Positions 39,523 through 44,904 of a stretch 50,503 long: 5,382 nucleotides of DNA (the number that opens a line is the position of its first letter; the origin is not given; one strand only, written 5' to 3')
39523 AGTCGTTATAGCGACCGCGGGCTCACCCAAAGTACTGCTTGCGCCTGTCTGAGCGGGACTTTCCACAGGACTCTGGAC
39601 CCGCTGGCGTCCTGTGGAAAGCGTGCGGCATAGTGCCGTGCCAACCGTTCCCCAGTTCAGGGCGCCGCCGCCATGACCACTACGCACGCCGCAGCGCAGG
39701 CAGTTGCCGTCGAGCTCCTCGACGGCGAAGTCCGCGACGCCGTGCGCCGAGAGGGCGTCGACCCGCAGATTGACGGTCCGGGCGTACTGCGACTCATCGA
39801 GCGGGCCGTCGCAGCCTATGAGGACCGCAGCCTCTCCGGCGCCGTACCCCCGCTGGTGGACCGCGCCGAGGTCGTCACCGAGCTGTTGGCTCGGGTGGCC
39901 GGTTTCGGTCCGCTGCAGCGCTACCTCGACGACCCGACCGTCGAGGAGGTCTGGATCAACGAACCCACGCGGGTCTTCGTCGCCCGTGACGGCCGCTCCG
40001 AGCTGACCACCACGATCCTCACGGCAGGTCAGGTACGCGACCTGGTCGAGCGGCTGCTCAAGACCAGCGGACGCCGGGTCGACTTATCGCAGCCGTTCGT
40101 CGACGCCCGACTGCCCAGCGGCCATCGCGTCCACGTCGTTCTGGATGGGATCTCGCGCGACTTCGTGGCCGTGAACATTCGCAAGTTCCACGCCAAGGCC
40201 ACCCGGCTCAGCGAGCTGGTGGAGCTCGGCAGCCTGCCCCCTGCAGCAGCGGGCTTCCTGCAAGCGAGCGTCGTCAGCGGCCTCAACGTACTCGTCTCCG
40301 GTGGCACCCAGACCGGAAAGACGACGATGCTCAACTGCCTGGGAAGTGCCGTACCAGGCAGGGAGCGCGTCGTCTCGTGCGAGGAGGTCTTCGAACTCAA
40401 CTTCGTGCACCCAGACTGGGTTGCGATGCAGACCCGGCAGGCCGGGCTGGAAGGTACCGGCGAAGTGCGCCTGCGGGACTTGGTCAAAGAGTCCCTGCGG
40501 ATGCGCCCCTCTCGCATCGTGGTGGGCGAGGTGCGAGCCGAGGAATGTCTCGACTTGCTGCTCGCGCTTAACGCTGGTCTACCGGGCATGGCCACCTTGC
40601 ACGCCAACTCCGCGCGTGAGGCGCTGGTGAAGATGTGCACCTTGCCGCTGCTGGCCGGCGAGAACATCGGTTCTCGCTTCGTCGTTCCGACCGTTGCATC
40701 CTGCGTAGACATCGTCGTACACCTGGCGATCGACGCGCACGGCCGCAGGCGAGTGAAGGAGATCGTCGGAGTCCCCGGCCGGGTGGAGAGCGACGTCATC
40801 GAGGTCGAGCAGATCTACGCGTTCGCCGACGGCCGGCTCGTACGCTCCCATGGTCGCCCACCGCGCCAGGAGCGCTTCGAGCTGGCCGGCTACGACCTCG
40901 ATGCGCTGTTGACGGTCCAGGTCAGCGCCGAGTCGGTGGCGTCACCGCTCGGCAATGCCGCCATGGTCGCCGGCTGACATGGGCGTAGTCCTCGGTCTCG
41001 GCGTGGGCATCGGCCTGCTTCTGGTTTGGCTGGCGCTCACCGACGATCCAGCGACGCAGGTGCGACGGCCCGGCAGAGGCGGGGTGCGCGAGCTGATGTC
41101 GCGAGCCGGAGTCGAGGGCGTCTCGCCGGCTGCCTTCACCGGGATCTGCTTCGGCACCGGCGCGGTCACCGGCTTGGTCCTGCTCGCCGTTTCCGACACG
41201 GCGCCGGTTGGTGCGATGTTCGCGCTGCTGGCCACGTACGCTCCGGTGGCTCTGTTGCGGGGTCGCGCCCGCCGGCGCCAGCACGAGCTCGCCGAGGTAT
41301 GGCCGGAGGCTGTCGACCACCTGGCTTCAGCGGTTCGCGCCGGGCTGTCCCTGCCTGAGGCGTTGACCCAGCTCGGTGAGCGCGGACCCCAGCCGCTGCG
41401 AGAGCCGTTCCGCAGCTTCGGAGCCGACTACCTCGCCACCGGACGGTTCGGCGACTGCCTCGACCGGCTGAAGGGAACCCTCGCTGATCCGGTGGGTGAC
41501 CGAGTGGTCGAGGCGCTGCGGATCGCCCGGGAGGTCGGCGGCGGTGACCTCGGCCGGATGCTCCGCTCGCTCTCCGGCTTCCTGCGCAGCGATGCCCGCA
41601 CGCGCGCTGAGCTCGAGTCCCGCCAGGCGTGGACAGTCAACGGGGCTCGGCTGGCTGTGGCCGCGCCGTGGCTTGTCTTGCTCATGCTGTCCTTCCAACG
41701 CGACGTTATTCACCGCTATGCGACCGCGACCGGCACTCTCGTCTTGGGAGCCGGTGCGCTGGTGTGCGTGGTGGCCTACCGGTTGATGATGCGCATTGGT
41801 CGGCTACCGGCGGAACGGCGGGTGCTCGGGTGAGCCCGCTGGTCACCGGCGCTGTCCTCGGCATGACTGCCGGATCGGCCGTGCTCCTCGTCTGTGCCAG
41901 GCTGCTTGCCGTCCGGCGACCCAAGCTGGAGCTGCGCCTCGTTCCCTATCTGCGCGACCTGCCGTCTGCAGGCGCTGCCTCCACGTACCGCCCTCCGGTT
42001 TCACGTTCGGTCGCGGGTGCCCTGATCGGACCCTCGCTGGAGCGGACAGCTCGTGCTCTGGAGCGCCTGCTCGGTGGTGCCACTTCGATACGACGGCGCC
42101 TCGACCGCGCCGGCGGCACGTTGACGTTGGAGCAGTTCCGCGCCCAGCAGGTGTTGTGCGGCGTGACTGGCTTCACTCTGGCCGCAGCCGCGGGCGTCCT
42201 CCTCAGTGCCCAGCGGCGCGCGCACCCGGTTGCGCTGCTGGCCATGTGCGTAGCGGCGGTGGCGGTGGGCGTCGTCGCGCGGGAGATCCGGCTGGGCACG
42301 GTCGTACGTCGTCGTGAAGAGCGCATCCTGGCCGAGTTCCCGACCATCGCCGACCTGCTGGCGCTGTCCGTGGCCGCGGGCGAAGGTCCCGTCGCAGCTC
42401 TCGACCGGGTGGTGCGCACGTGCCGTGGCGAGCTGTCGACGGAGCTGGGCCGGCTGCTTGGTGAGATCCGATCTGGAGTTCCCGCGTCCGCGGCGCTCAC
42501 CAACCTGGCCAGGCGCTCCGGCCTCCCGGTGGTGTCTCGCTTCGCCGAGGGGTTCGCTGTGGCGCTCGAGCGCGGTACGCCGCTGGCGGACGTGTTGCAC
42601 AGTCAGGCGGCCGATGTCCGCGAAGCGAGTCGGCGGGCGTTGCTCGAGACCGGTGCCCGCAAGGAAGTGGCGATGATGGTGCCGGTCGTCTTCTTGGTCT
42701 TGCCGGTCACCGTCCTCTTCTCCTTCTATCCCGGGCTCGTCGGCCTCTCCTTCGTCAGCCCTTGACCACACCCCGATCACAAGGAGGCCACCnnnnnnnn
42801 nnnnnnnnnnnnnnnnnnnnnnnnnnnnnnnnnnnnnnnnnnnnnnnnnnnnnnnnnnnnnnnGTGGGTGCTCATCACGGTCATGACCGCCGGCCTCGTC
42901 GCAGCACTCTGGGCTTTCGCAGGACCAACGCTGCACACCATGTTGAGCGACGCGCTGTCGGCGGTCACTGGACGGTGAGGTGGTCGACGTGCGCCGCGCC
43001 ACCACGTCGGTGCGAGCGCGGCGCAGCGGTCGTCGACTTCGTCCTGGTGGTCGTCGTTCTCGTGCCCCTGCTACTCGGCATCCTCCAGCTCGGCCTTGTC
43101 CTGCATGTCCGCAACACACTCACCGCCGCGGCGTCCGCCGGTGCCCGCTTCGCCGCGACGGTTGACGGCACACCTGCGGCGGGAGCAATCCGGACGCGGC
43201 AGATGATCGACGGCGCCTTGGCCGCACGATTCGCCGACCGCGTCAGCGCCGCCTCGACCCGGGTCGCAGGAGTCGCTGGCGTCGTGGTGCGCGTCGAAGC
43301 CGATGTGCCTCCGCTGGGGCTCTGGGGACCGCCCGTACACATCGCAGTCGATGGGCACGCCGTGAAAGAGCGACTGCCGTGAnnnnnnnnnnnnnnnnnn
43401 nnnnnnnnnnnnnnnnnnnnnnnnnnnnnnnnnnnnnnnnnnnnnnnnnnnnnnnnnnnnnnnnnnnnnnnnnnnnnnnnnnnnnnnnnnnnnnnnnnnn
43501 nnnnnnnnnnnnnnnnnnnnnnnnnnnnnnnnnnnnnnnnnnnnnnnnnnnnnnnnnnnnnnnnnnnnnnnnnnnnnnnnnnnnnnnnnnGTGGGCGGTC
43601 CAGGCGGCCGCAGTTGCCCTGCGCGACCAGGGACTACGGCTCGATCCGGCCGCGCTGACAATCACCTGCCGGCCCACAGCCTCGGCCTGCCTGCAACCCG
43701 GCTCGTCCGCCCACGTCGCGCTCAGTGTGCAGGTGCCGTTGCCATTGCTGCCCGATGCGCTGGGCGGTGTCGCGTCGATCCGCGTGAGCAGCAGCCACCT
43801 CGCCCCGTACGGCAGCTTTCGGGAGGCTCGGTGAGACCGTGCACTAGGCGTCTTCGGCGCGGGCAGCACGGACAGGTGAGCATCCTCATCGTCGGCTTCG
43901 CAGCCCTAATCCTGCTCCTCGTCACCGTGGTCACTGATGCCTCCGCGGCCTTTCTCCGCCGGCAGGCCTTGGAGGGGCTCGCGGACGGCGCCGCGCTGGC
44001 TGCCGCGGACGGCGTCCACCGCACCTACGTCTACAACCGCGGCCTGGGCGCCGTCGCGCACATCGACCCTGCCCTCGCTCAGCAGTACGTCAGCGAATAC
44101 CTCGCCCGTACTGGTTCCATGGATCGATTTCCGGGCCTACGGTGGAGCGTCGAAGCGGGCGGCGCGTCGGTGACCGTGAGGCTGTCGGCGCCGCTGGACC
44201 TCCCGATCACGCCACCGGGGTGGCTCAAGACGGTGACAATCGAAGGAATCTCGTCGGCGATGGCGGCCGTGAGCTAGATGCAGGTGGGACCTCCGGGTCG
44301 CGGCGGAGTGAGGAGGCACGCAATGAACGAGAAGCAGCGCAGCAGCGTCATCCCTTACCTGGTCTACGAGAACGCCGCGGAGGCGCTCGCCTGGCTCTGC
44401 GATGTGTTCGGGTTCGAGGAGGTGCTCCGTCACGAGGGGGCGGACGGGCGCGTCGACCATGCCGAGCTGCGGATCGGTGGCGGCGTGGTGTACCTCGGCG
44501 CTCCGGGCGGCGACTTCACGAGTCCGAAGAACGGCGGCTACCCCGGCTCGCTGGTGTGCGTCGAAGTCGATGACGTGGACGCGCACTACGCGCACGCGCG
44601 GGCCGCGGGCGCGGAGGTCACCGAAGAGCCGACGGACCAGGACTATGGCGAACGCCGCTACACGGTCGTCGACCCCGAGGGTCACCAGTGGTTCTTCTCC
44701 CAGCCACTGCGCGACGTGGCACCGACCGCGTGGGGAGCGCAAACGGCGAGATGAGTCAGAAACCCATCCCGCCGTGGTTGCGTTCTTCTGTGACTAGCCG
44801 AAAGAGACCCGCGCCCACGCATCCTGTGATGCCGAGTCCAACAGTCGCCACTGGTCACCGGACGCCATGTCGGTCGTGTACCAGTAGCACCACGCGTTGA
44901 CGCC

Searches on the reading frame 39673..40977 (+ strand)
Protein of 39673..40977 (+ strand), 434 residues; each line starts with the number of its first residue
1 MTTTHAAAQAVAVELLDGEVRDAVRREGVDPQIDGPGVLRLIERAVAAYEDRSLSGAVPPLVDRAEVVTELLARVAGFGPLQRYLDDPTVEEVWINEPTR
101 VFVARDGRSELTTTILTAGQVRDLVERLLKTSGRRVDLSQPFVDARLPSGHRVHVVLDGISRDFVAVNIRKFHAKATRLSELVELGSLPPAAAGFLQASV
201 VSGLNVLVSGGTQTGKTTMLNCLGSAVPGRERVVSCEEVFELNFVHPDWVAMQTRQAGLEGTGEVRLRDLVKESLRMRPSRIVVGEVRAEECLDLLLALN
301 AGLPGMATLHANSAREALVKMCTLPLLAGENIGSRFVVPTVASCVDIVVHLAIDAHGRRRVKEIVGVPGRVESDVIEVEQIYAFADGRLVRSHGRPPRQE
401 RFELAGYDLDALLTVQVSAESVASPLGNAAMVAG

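Call 7: search_protein_families(library=pfam, proteins=[window:39673-40977:+], max_evalue=0.01)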
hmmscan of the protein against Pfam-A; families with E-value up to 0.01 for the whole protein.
window:39673-40977:+ (434 aa): 1 family
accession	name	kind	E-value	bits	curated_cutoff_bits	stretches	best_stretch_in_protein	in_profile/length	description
PF00437.27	T2SSE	-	1.2e-38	133.2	24.9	1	77-349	4-273/370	Type II/IV secretion system protein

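Call 25: find_related_loci(query=window:39673-40977:+, collection=metagenome_contigs, flank=4000)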
Query window:39673-40977:+ (434 aa) in metagenome_contigs; peptide patterns used: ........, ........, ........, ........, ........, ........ (x = any residue, [..] = any of these).
600 stretches matched a pattern (row limit reached: there are more); 502 encode a relative of the query (tblastn E <= 1e-3); the best 80 are kept; 80 distinct loci.
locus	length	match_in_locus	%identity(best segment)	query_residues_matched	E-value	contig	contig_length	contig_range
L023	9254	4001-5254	73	1-415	0e+0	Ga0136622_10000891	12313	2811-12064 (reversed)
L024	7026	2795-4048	73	1-415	0e+0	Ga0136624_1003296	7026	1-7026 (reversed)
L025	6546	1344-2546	74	13-413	0e+0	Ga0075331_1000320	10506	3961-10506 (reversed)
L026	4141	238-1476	73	1-413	0e+0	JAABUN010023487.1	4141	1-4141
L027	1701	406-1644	72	1-413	0e+0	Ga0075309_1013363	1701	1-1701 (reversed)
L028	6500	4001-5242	70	1-414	0e+0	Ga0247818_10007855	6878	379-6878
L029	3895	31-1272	72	1-414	0e+0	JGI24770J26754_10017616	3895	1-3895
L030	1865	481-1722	71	1-414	0e+0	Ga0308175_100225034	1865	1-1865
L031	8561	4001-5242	70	1-414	0e+0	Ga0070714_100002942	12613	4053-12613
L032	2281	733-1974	71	1-414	0e+0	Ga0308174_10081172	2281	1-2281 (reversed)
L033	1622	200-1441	71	1-414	0e+0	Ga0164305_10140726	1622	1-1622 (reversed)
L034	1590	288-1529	68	1-414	0e+0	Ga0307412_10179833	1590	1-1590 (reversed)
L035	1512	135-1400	70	1-413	0e+0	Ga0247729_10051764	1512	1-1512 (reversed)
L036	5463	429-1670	71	1-414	0e+0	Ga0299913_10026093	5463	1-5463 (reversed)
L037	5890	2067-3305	70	1-413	0e+0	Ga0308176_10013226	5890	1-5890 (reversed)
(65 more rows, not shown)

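Call 79: search_protein_families(library=ncbifam, proteins=[window:39673-40977:+], max_evalue=0.01)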
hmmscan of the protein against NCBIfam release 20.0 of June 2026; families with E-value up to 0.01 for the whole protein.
window:39673-40977:+ (434 aa): 17 families
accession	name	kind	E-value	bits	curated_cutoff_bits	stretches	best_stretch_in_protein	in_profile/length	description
TIGR03819.1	heli_sec_ATPase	hypoth_equivalog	1.4e-79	267.8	373.15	1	62-364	36-338/340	TadA family conjugal transfer-associated ATPase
TIGR02788.1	VirB11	equivalog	9.2e-52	176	249.95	1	84-364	1-306/308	P-type DNA transfer ATPase VirB11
TIGR02782.1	TrbB_P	equivalog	1.2e-46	159.4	304.55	1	81-369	14-295/303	P-type conjugative transfer ATPase TrbB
NF058587.1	archaellum_moto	equivalog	1.7e-42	145.9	550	1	73-326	142-398/527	archaellum flagellar ATPase motor FlaI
NF010475.0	PRK13900.1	equivalog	5e-41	140.8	389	2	194-365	151-323/333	type IV secretion system ATPase VirB11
NF010469.0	PRK13894.1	subfamily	4.7e-37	128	508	1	80-372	26-312/320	conjugal transfer ATPase TrbB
NF010407.0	PRK13833.1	subfamily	5.4e-33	114.8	499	1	84-373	25-306/323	conjugal transfer protein TrbB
NF053672.1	bindosome_BasE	exception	4.8e-32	111.4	1000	1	78-365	138-425/512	bindosome assembly system ATPase subunit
NF010425.0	PRK13851.1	equivalog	1.4e-30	106.4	461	2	194-352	153-313/344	type IV secretion system protein VirB11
TIGR01420.1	pilT_fam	subfamily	3.6e-10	39.6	319.1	1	110-322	35-240/343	PilT/PilU family type 4a pilus ATPase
NF041000.1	ATPase_ComGA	equivalog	1.3e-09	37.5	300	1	202-324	128-245/267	competence type IV pilus ATPase ComGA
NF007755.0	PRK10436.1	equivalog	4.2e-07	29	617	1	181-324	197-335/465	type II secretion system protein GspE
TIGR02525.1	plasmid_TraJ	equivalog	1e-05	24.7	368.3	1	207-323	153-271/372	plasmid transfer ATPase TraJ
NF053534.1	T4PilAsmATPsTfpB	equivalog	1.4e-05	23.7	850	1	206-324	339-452/584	type IV pilus assembly ATPase TfpB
TIGR02538.1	type_IV_pilB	equivalog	2e-05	23.5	675.65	1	182-324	295-432/564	type IV-A pilus assembly ATPase PilB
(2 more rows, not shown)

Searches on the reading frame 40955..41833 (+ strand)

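Call 7: search_protein_families(library=pfam, proteins=[window:40955-41833:+], max_evalue=0.01)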
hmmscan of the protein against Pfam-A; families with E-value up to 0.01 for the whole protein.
window:40955-41833:+ (292 aa): 1 family
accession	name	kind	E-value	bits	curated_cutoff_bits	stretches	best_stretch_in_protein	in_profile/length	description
PF00482.28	T2SSF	-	2.8e-11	43.9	25.2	1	120-245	2-123/125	Type II secretion system (T2SS), protein F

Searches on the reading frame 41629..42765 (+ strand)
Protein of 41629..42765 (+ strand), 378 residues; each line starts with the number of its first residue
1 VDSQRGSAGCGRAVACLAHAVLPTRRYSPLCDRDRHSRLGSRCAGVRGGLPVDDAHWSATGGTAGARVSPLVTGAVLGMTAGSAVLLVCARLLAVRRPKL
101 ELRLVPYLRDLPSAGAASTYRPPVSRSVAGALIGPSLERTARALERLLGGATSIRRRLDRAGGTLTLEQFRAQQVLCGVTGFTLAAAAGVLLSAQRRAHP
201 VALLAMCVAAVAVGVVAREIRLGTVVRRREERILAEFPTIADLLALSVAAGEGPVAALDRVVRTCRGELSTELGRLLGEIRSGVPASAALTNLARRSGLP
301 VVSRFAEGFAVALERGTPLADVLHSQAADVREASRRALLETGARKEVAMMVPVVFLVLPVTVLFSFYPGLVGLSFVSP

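Call 7: search_protein_families(library=pfam, proteins=[window:41629-42765:+], max_evalue=0.01)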
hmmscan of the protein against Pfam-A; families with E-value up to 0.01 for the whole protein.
window:41629-42765:+ (378 aa): 1 family
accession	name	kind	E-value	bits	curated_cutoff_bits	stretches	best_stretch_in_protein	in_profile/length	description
PF00482.28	T2SSF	-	1.4e-16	61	25.2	1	241-364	2-122/125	Type II secretion system (T2SS), protein F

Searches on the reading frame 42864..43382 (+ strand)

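Call 7: search_protein_families(library=pfam, proteins=[window:42864-43382:+], max_evalue=0.01)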
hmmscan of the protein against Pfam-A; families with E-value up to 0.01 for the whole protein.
window:42864-43382:+ (172 aa): 1 family
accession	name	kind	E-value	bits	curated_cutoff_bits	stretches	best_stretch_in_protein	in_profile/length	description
PF07811.17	TadE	-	2.8e-12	47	22.9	1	53-95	1-43/43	TadE-like protein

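Call 80: search_protein_families(library=pfam, proteins=[window:42864-43382:+], max_evalue=0.05)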
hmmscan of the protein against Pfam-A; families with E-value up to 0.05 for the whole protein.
window:42864-43382:+ (172 aa): 1 family
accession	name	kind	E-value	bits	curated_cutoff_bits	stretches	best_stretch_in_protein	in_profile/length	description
PF07811.17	TadE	-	2.8e-12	47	22.9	1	53-95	1-43/43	TadE-like protein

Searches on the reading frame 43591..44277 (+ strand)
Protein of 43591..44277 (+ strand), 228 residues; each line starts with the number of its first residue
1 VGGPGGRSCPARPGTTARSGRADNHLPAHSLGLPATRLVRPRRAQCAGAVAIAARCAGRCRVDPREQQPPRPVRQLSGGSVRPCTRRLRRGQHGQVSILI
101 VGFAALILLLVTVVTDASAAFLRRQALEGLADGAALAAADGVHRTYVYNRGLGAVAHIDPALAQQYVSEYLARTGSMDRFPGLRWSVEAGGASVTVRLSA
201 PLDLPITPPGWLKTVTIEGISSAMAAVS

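Call 7: search_protein_families(library=pfam, proteins=[window:43591-44277:+], max_evalue=0.01)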
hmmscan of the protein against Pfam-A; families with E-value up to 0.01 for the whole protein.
window:43591-44277:+ (228 aa): 1 family
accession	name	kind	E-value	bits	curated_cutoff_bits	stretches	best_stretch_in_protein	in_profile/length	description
PF13400.11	Tad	-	2.5e-07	31.3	22.3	1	94-140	1-46/47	Putative Flp pilus-assembly TadE/G-like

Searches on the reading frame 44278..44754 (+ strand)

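Call 7: search_protein_families(library=pfam, proteins=[window:44278-44754:+], max_evalue=0.01)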
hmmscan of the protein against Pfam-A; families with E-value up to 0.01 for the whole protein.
window:44278-44754:+ (158 aa): 4 families
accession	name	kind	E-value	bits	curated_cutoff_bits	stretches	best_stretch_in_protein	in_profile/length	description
PF00903.31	Glyoxalase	-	4.4e-16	59.8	20.6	1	29-138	8-119/121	Glyoxalase/Bleomycin resistance protein/Dioxygenase superfamily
PF13669.12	Glyoxalase_4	-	2.4e-08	34.7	27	1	29-120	6-99/109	Glyoxalase/Bleomycin resistance protein/Dioxygenase superfamily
PF18029.7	Glyoxalase_6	-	7.9e-06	26.9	23.6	1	91-137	60-102/106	Glyoxalase-like domain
PF22650.2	At5g48480-like_C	-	0.0013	19.4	27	1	95-141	4-50/50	Glyoxalase At5g48480-like C-terminal domain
